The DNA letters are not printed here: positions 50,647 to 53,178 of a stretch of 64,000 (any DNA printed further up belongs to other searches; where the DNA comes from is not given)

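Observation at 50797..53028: Wzx-like flippase fused to a SAM methyltransferase domain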

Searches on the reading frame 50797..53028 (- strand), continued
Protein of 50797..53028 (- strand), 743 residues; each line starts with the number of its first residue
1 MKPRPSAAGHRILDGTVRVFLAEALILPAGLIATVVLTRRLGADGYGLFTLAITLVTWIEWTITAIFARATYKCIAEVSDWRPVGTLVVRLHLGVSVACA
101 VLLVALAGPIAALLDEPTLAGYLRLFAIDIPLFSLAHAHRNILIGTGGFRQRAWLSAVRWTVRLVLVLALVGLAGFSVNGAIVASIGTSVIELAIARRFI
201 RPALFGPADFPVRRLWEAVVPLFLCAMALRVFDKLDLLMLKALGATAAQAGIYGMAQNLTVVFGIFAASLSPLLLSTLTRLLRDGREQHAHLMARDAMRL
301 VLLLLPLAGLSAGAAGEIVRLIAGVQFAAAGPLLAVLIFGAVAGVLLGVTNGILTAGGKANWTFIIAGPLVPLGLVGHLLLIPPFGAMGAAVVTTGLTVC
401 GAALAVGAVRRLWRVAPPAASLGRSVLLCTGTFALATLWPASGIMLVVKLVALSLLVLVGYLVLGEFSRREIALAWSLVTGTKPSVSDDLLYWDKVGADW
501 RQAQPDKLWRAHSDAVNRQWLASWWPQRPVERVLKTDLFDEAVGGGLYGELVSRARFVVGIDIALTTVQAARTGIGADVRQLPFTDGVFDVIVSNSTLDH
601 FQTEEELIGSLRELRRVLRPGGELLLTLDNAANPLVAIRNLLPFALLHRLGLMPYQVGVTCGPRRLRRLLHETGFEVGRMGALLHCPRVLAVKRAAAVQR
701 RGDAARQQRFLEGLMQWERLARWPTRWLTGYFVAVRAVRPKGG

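Call 29: search_protein_representatives(protein=window:50797-53028:-)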
Query: 743 residues. Proteins with E-value up to 0.001 (for the whole library): 6427; up to 1e-10: 1833; up to 1e-30: 702. The best 150 are listed.
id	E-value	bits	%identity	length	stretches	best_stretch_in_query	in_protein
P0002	0.0e+00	1281.6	80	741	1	1-739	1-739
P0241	1.2e-146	506.5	42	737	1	13-737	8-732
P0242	3.4e-134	465.4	51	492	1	2-489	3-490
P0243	8.2e-124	431.1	49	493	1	4-479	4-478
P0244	6.3e-122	424.8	47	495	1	7-488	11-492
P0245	9.9e-122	424.2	73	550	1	480-740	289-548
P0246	1.2e-120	420.6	49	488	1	8-469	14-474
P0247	6.1e-120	418.3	49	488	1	7-482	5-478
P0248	4.7e-118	412.0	47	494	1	4-477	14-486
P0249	3.6e-117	409.1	48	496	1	4-480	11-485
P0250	8.9e-117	407.8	51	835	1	6-479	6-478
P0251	1.1e-115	404.3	67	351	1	7-307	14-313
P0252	9.7e-114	397.8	43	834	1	10-544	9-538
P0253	1.8e-113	396.9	47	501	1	3-479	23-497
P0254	9.8e-113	394.5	48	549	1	5-487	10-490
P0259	2.1e-109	383.4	37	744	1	20-739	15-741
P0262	3.1e-108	379.6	36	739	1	10-741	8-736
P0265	6.9e-107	375.1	40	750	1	6-739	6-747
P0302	7.0e-98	345.3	39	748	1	3-738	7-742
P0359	1.7e-82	294.5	38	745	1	5-480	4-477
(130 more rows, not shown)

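Call 31: search_protein_families(library=pfam, proteins=[P0241, P0259, P0262, P0265, P0302, P0252, P0359, P0250, P0245, P0062], max_evalue=0.0001)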
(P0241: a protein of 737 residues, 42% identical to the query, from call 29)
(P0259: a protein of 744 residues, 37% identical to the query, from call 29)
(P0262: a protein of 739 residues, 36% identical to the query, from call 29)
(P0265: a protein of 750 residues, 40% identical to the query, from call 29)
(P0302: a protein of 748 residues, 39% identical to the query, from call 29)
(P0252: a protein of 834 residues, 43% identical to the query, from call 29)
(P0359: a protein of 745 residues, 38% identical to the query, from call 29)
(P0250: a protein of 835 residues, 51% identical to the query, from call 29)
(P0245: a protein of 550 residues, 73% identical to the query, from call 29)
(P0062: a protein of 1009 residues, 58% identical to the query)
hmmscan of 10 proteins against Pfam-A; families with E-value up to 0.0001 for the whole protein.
P0241 (737 aa): 7 families
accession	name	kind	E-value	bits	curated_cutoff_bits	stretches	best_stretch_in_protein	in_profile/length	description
PF08241.18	Methyltransf_11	-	3.4e-17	63.3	21.2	1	534-621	6-95/95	Methyltransferase domain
PF01943.22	Polysacc_synt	-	5.8e-15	55.9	28.2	1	15-262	9-259/274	Polysaccharide biosynthesis protein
PF13649.12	Methyltransf_25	-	7.9e-14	52.6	27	1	533-617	6-97/97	Methyltransferase domain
PF13440.11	Polysacc_synt_3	-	5.6e-11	42.7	23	1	32-325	2-292/293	Polysaccharide biosynthesis protein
PF08242.18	Methyltransf_12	-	1.7e-08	35.5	30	1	534-619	6-98/98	Methyltransferase domain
PF13489.12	Methyltransf_23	-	3.4e-08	33.8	27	1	534-673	32-162/164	Methyltransferase domain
PF13847.12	Methyltransf_31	-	6.4e-08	32.8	27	1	533-622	12-110/145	Methyltransferase domain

P0259 (744 aa): 6 families
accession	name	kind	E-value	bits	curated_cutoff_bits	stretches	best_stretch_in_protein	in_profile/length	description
PF01943.22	Polysacc_synt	-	2.3e-18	67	28.2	1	8-264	2-261/274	Polysaccharide biosynthesis protein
PF08241.18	Methyltransf_11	-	1.7e-15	57.9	21.2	1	542-633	6-95/95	Methyltransferase domain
PF13440.11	Polysacc_synt_3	-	5.2e-15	55.9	23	1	32-319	2-286/293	Polysaccharide biosynthesis protein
PF13649.12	Methyltransf_25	-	1.4e-13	51.8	27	1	553-629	20-97/97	Methyltransferase domain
PF08242.18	Methyltransf_12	-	2.7e-07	31.6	30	1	553-630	19-97/98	Methyltransferase domain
PF13847.12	Methyltransf_31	-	1e-05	25.7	27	1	553-634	27-110/145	Methyltransferase domain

P0262 (739 aa): 7 families
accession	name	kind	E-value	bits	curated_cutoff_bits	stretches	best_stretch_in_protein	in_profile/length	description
PF08241.18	Methyltransf_11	-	1.5e-16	61.2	21.2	1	541-626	12-95/95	Methyltransferase domain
PF13649.12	Methyltransf_25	-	1.4e-13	51.7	27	1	542-622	14-97/97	Methyltransferase domain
PF01943.22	Polysacc_synt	-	6.6e-13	49.2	28.2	1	11-267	2-262/274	Polysaccharide biosynthesis protein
PF08242.18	Methyltransf_12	-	2.9e-09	38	30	1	541-624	12-98/98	Methyltransferase domain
PF13847.12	Methyltransf_31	-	8.9e-09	35.6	27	1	541-627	18-110/145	Methyltransferase domain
PF13489.12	Methyltransf_23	-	9.1e-09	35.7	27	1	538-673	35-162/164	Methyltransferase domain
PF01209.24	Ubie_methyltran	-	2.7e-05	24.1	20.1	1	541-626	67-151/233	ubiE/COQ5 methyltransferase family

P0265 (750 aa): 7 families
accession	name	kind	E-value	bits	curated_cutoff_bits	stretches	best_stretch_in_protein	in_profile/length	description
PF08241.18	Methyltransf_11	-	4.7e-13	50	21.2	1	550-639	8-95/95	Methyltransferase domain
PF13649.12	Methyltransf_25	-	1.8e-11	45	27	1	551-635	10-97/97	Methyltransferase domain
PF08242.18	Methyltransf_12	-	3.2e-10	41.1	30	1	552-637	10-98/98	Methyltransferase domain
PF01943.22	Polysacc_synt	-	3.1e-09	37.1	28.2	1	28-258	17-251/274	Polysaccharide biosynthesis protein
PF13489.12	Methyltransf_23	-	2.6e-08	34.2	27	1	552-685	36-161/164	Methyltransferase domain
PF13440.11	Polysacc_synt_3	-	2.4e-06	27.4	23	1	37-326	2-289/293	Polysaccharide biosynthesis protein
PF13847.12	Methyltransf_31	-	4.4e-05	23.6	27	1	553-640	21-110/145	Methyltransferase domain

P0302 (748 aa): 6 families
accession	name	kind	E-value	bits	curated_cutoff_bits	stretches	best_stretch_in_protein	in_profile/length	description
PF08241.18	Methyltransf_11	-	2e-13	51.2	21.2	1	544-634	5-94/95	Methyltransferase domain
PF13649.12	Methyltransf_25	-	1.7e-11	45.1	27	1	552-631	14-97/97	Methyltransferase domain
PF13440.11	Polysacc_synt_3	-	3e-10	40.3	23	1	74-325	36-288/293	Polysaccharide biosynthesis protein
PF13489.12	Methyltransf_23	-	8.8e-10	39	27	1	547-683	34-163/164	Methyltransferase domain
PF01943.22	Polysacc_synt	-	1.3e-09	38.4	28.2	1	28-257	17-250/274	Polysaccharide biosynthesis protein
PF08242.18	Methyltransf_12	-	2.6e-08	34.9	30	1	548-633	13-98/98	Methyltransferase domain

P0252 (834 aa): 5 families
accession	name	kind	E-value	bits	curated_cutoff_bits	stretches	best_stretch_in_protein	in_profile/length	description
PF22725.1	GFO_IDH_MocA_C3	-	1.1e-24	87.2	27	1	619-733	1-123/124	GFO/IDH/MocA C-terminal domain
PF02894.22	GFO_IDH_MocA_C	-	5.5e-19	69.3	22.9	1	624-827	2-214/218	Oxidoreductase family, C-terminal alpha/beta domain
PF01408.29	GFO_IDH_MocA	-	1.7e-15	58.2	24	1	532-611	41-120/120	Oxidoreductase family, NAD-binding Rossmann fold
PF13440.11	Polysacc_synt_3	-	2.1e-15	57.2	23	1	35-328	1-291/293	Polysaccharide biosynthesis protein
PF01943.22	Polysacc_synt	-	1.9e-10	41.1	28.2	1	27-271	17-265/274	Polysaccharide biosynthesis protein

P0359 (745 aa): 2 families
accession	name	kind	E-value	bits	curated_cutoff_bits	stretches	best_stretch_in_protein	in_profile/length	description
PF01943.22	Polysacc_synt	-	7.2e-13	49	28.2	1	17-267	7-261/274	Polysaccharide biosynthesis protein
PF13440.11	Polysacc_synt_3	-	2.6e-11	43.8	23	1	36-327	2-291/293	Polysaccharide biosynthesis protein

P0250 (835 aa): 6 families
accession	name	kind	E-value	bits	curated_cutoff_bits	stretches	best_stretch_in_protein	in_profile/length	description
PF00535.33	Glycos_transf_2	-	1.4e-25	90.6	23.3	1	544-704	1-164/168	Glycosyl transferase family 2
PF13440.11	Polysacc_synt_3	-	1.6e-16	60.9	23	1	85-331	47-293/293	Polysaccharide biosynthesis protein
PF13641.12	Glyco_tranf_2_3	-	8.5e-12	46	27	1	541-757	1-224/230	Glycosyltransferase like family 2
PF01943.22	Polysacc_synt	-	2e-10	41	28.2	1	15-265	4-257/274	Polysaccharide biosynthesis protein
PF13632.12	Glyco_trans_2_3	-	6.8e-09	36.3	27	1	629-771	6-155/198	Glycosyl transferase family group 2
PF10111.15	Glyco_tranf_2_2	-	7.5e-07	29.3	27.3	1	568-753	25-225/276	Glycosyltransferase like family 2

P0245 (550 aa): 9 families
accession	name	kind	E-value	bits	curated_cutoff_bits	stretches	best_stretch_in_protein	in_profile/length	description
PF00535.33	Glycos_transf_2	-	5.3e-26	92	23.3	1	5-144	1-150/168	Glycosyl transferase family 2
PF13641.12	Glyco_tranf_2_3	-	3.4e-14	53.8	27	1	4-207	3-219/230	Glycosyltransferase like family 2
PF08241.18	Methyltransf_11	-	2.1e-13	51.2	21.2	1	359-434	13-94/95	Methyltransferase domain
PF10111.15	Glyco_tranf_2_2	-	8.8e-12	45.5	27.3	1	5-215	1-237/276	Glycosyltransferase like family 2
PF13649.12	Methyltransf_25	-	1.6e-09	38.8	27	1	353-431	7-97/97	Methyltransferase domain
PF13632.12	Glyco_trans_2_3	-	5.2e-07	30.1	27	1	79-268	2-186/198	Glycosyl transferase family group 2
PF13847.12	Methyltransf_31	-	2.1e-05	24.7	27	1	386-437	61-111/145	Methyltransferase domain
PF13489.12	Methyltransf_23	-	7.5e-05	23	27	0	366-442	46-123/164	Methyltransferase domain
PF08242.18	Methyltransf_12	-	8.1e-05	23.7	30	0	388-433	51-98/98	Methyltransferase domain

P0062 (1009 aa): 3 families
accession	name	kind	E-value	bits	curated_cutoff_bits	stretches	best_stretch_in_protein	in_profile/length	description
PF01943.22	Polysacc_synt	-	9.7e-14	51.9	28.2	1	537-790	3-259/274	Polysaccharide biosynthesis protein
PF13440.11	Polysacc_synt_3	-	1.2e-11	44.8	23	1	560-852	2-291/293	Polysaccharide biosynthesis protein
PF01663.27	Phosphodiest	-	2.5e-07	31.1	23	1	10-280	1-224/342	Type I phosphodiesterase / nucleotide pyrophosphatase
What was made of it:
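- Six full-length fused representatives among the best 150 hits in 1.84 billion 50%-identity cluster representatives, with Pfam confirming both domains in the five divergent ones (calls 29, 31). The flippase family is repeatedly fused to cytoplasmic glycan-building enzymes (call 31), which suggests an advantage in co-localisation.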

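Call 33: find_related_loci(query=A1, collection=genome_contigs, flank=10000)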
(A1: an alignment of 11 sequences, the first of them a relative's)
Query A1 (743 aa) in genome_contigs; peptide patterns used: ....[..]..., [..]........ (x = any residue, [..] = any of these).
425 stretches matched a pattern; 383 encode a relative of the query (tblastn E <= 1e-3); the best 80 are kept; 80 distinct loci.
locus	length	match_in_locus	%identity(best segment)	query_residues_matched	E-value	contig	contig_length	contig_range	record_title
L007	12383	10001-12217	80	1-739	0e+0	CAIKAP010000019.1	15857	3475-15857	MAG: uncultured Verrucomicrobia bacterium isolate AM-2014_bin-2847 genome assembly, contig: bin-2847:019/242, whole geno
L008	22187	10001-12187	69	6-739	0e+0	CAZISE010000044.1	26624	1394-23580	MAG TPA_asm: uncultured Verrucomicrobiota bacterium isolate binchicken_co135_146 genome assembly, contig: NODE_3278_leng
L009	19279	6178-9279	72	1-736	0e+0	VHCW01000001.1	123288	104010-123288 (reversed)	MAG: Verrucomicrobia bacterium isolate M_DeepCast_400m_m2_235 M_DeepCast_400m_m2_235_Ga0194112_10000072, whole genome sh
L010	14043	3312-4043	79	492-739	9e-124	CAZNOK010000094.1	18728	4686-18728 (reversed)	MAG TPA_asm: uncultured Verrucomicrobiota bacterium isolate SRP098346_co1_451 genome assembly, contig: NODE_2920_length_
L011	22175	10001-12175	39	11-739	3e-117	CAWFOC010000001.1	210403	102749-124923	MAG: uncultured Acidobacteriota bacterium isolate MFD06229.bin.2.236 genome assembly, contig: contig_12553, whole genome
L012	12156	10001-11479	43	1-494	3e-114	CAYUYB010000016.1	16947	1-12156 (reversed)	MAG TPA_asm: uncultured Desulfobacteraceae bacterium isolate binchicken_co116_2 genome assembly, contig: NODE_3354_lengt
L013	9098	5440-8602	46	9-739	3e-103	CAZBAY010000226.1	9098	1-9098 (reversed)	MAG TPA_asm: uncultured Planctomycetia bacterium isolate binchicken_co165_23 genome assembly, contig: k141_263227, whole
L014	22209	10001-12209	42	10-743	1e-149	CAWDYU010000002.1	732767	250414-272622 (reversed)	MAG: uncultured Gemmatimonadales bacterium isolate MFD01275.bin.2.26 genome assembly, contig: contig_7569, whole genome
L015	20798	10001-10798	58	481-740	4e-87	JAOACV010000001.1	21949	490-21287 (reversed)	MAG: Verrucomicrobiia bacterium isolate SKW217 NODE_1_length_21949_cov_1.344550, whole genome shotgun sequence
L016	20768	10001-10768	55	491-740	4e-84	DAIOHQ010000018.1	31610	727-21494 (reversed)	MAG TPA_asm: Tepidisphaeraceae bacterium isolate CTOTU41298 NODE_484_length_31610_cov_6.623007, whole genome shotgun seq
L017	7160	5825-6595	54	492-742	3e-84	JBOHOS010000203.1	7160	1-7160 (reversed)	MAG: Nitrospiraceae bacterium isolate M3-S_concoct.bin.189 k127_3960195, whole genome shotgun sequence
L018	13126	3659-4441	54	488-742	2e-83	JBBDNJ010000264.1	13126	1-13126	MAG: Candidatus Binatia bacterium isolate LejiaB_54_11 Lejia_B_6001_length_13126_cov_6, whole genome shotgun sequence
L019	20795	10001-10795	53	481-739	1e-82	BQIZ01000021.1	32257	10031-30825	MAG: Nitrospirales bacterium NPIRA06 DNA, sequence021, whole genome shotgun sequence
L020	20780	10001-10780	53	486-739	3e-82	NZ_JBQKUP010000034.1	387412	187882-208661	Nitrospira sp. T9 6587_E_k141_88, whole genome shotgun sequence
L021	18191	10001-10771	55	492-742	7e-82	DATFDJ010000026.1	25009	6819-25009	MAG TPA_asm: Nitrospira sp. isolate SMAG_U8577 k141_1329908, whole genome shotgun sequence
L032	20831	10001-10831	51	470-739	5e-81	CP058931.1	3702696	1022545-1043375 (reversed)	MAG: Nitrospira sp. isolate DJ chromosome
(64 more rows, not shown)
